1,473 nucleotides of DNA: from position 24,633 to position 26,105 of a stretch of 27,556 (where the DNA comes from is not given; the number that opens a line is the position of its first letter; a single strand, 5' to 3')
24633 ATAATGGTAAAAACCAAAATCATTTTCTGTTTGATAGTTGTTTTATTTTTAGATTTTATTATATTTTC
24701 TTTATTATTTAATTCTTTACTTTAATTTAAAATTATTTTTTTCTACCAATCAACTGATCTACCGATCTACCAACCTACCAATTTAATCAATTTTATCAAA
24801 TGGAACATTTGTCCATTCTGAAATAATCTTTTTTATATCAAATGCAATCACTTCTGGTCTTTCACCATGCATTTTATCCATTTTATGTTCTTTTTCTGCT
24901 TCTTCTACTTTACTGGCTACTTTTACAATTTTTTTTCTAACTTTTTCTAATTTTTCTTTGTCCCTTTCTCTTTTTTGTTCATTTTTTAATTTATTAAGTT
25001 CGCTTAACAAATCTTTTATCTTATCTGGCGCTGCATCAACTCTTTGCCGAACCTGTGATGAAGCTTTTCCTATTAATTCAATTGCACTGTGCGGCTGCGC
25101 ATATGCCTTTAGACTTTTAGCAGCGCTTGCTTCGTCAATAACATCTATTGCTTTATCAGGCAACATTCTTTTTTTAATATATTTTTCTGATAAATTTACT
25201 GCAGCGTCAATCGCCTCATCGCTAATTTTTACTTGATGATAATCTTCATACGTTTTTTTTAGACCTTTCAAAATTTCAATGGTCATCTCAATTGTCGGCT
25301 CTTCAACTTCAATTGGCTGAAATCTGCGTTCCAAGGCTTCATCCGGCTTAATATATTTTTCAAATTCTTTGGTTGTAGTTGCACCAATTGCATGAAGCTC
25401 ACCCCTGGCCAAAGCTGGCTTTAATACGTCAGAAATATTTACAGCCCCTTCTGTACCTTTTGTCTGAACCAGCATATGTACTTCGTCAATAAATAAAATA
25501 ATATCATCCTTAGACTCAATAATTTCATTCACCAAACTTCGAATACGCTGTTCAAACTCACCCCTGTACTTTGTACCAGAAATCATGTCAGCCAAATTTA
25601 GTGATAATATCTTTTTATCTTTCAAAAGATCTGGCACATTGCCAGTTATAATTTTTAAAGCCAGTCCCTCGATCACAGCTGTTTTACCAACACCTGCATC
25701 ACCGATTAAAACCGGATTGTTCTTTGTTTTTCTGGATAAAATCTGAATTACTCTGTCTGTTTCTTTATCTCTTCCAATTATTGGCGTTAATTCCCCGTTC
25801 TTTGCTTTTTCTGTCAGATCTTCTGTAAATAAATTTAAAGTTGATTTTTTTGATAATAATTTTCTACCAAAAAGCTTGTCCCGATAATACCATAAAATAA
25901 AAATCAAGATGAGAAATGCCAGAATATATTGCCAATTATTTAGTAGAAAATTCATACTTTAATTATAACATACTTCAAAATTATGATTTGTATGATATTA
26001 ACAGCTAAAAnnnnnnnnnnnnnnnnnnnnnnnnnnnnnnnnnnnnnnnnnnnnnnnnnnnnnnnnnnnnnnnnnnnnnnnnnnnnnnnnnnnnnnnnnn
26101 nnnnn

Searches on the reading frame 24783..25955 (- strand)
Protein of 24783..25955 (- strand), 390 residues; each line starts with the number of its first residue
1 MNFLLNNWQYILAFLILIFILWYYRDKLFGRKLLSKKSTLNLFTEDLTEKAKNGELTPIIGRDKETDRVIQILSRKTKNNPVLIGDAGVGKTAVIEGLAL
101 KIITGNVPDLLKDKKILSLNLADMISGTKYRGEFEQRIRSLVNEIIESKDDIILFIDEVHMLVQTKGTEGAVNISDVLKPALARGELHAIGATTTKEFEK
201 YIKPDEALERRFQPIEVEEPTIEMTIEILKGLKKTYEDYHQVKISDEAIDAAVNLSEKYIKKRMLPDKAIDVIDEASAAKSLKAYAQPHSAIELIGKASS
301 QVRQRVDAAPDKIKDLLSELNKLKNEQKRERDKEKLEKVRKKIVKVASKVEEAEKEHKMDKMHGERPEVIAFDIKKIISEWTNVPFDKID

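Call 8: search_protein_families(library=pfam, proteins=[window:24783-25955:-], max_evalue=0.01)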
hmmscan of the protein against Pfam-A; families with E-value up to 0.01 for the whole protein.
window:24783-25955:- (390 aa): 9 families
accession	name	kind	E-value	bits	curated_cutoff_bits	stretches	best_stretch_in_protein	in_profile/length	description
PF17871.7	AAA_lid_9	-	9.5e-31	106.2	22.8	2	222-289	2-69/104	AAA lid domain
PF00004.35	AAA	-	7.2e-12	46.3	21.2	1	82-213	2-124/131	ATPase family associated with various cellular activities (AAA)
PF13191.12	AAA_16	-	1.4e-05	26.1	32.6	1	59-99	2-45/167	AAA ATPase domain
PF13173.12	AAA_14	-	6.1e-05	23.5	27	1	82-166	6-75/129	AAA domain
PF13401.12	AAA_22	-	0.00028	21.6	27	1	76-164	3-97/130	AAA domain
PF23569.1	NBD_SMAX1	-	0.0013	18.9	27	1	66-163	19-119/212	SMAX1 nucleotide binding domain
PF13476.12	AAA_23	-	0.0051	17.9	27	1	82-351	23-201/201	AAA domain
PF05729.18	NACHT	-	0.0092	16.3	26.7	0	82-111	4-33/167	NACHT domain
PF05272.17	VapE-like_dom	-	0.0096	15.8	25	0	75-114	48-88/217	Virulence-associated protein E-like domain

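Call 13: find_related_loci(query=window:24783-25955:-, collection=genome_contigs, flank=6000)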
Query window:24783-25955:- (390 aa) in genome_contigs; peptide patterns used: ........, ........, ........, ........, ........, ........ (x = any residue, [..] = any of these).
599 stretches matched a pattern (row limit reached: there are more); 537 encode a relative of the query (tblastn E <= 1e-3); the best 80 are kept; 80 distinct loci.
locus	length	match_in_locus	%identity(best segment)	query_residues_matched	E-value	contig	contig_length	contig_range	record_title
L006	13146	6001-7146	47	2-389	1e-112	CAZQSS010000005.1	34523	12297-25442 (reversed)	MAG TPA_asm: uncultured Gammaproteobacteria bacterium isolate binchicken_co248_149 genome assembly, contig: NODE_994_len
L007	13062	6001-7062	49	22-381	4e-104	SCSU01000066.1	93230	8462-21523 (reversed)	MAG: Patescibacteria group bacterium isolate FW215_bin.7 FW215_bin.7-116656, whole genome shotgun sequence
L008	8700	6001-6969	46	10-389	2e-102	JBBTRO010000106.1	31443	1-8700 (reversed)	MAG: Patescibacteria group bacterium isolate H52-bin091_1 H52_bin091_1_000000000106, whole genome shotgun sequence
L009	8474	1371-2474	45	11-381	4e-102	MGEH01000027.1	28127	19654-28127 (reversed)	MAG: Candidatus Uhrbacteria bacterium RIFCSPHIGHO2_12_FULL_60_25 rifcsphigho2_12_scaffold_4423, whole genome shotgun seq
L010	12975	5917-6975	49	35-367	3e-100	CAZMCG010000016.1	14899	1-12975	MAG TPA_asm: uncultured Candidatus Saccharibacteria bacterium isolate binchicken_co112_83 genome assembly, contig: NODE_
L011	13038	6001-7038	47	38-384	5e-100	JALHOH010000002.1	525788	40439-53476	MAG: Patescibacteria group bacterium isolate bin.120 c_000000000057, whole genome shotgun sequence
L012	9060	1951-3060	46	12-383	5e-100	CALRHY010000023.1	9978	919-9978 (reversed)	MAG: Candidatus Uhrbacteria bacterium RIFOXYB12_FULL_58_10 isolate MaH-04nov19-253 genome assembly, contig: MaH-04nov19-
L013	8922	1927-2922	47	40-381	2e-98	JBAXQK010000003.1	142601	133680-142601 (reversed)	MAG: Candidatus Uhrbacteria bacterium isolate ELA555 MAG555_3, whole genome shotgun sequence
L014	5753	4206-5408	43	35-389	6e-98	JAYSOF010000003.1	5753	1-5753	MAG: bacterium isolate GFS_11017 GFS_11017_2, whole genome shotgun sequence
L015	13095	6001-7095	44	13-381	1e-97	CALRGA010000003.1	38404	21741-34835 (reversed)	MAG: Candidatus Uhrbacteria bacterium RIFOXYB12_FULL_58_10 isolate AH-03may19-8 genome assembly, contig: AH-03may19-C157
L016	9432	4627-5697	46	43-376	8e-96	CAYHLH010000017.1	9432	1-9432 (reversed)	MAG TPA_asm: uncultured Candidatus Saccharibacteria bacterium isolate ERP119705_co13_68 genome assembly, contig: NODE_91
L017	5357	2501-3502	44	31-389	3e-94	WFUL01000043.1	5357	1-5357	MAG: Anaerolineales bacterium isolate S139_71 k151_172740, whole genome shotgun sequence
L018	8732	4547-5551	44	31-389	3e-94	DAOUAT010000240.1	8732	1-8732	MAG TPA_asm: Anaerolineae bacterium isolate H66_683 k113_176912, whole genome shotgun sequence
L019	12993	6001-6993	45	36-389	4e-94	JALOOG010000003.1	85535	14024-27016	MAG: Anaerolineae bacterium isolate Prado097 scaffold_139, whole genome shotgun sequence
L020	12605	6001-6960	44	46-389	4e-94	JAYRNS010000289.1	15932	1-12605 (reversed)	MAG: Anaerolineae bacterium isolate XM2_XAASGE4bin.34 k141_437347, whole genome shotgun sequence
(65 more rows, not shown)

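Call 48: search_protein_families(library=ncbifam, proteins=[window:24783-25955:-], max_evalue=0.01)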
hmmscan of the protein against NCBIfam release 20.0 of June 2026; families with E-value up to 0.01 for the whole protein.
window:24783-25955:- (390 aa): 9 families
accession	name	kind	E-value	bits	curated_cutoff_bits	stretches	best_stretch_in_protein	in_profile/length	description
TIGR03346.1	chaperone_ClpB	equivalog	1.6e-113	380.8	1232.1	1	36-288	152-404/853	ATP-dependent chaperone ClpB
TIGR03345.1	VI_ClpV1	equivalog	8.3e-105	351.9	884.95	1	34-301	164-430/852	type VI secretion system ATPase TssH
TIGR02639.1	ClpA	equivalog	2.3e-103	346.8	993.15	1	36-345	164-457/734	ATP-dependent Clp protease ATP-binding subunit ClpA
NF008118.0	PRK10865.1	equivalog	1.2e-93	314.6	1417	1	37-288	158-409/857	ATP-dependent chaperone ClpB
NF033607.0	disagg_AAA_ClpG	exception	9e-91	305.1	1900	2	36-283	240-489/932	AAA family protein disaggregase ClpG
NF033606.1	heat_AAA_ClpK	exception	4.1e-90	302.9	1900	2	39-293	264-520/949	heat shock survival AAA family ATPase ClpK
NF008263.0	PRK11034.1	equivalog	1.2e-79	268.1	1350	1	37-294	166-423/758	ATP-dependent Clp protease ATP-binding subunit ClpA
TIGR03922.1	T7SS_EccA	equivalog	1e-10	40.8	466.65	1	77-282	311-514/557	type VII secretion AAA-ATPase EccA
NF009067.0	PRK12402.1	equivalog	6.4e-05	22.1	317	1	49-152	7-108/340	replication factor C small subunit 2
